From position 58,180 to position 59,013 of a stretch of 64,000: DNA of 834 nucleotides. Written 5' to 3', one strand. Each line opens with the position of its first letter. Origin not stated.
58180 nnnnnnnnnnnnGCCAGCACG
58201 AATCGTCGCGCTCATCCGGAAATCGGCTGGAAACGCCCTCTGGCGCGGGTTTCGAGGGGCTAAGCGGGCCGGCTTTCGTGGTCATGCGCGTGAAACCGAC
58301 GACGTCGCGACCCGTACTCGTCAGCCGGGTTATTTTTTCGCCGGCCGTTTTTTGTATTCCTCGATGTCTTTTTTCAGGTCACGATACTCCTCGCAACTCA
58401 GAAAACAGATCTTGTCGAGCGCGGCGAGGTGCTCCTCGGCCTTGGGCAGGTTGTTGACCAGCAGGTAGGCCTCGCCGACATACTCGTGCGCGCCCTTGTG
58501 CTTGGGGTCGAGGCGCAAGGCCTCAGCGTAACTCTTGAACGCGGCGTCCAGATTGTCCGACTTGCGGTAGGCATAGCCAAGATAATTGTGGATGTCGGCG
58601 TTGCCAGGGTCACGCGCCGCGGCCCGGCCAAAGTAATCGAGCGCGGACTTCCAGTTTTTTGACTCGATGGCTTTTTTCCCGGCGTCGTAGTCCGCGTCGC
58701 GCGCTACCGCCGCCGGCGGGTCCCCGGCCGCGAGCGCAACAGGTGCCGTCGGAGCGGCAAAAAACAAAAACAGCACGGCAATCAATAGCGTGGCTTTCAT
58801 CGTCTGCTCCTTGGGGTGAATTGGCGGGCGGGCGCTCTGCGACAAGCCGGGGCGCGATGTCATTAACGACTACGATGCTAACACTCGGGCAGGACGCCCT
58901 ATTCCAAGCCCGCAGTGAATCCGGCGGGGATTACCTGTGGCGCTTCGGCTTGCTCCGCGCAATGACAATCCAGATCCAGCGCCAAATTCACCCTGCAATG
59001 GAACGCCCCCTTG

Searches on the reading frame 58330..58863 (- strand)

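Call 38: search_protein_families(library=pfam, proteins=[window:58330-58863:-], max_evalue=0.001)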
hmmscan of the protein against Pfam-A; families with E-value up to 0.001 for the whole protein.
window:58330-58863:- (177 aa): 11 families
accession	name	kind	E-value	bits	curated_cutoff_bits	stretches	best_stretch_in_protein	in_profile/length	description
PF07719.23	TPR_2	-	6.5e-12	45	27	1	89-122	1-34/34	Tetratricopeptide repeat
PF13432.12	TPR_16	-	2.6e-11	44.2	32.7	1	59-121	1-63/65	Tetratricopeptide repeat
PF14559.12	TPR_19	-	1.7e-10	41.5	25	2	65-108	1-44/68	Tetratricopeptide repeat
PF00515.34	TPR_1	-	3.1e-10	39.8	27.8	1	89-122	1-34/34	Tetratricopeptide repeat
PF13431.12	TPR_17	-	7.2e-09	35.7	24.4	1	78-108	2-32/34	Tetratricopeptide repeat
PF13414.12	TPR_11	-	4e-07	30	26.8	1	96-134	1-39/42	TPR repeat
PF13428.12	TPR_14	-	6.7e-07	29.8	23.5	0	91-128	3-40/44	Tetratricopeptide repeat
PF13181.12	TPR_8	-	3.7e-05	24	25.7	1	92-122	4-34/34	Tetratricopeptide repeat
PF13424.12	TPR_12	-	4.3e-05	24.1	30.1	0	89-146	3-68/77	Tetratricopeptide repeat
PF13176.12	TPR_7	-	0.00044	20.6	27.9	0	95-122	5-34/36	Tetratricopeptide repeat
PF12895.13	ANAPC3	-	0.00093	19.9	27.2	0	69-147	3-80/82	Anaphase-promoting complex, cyclosome, subunit 3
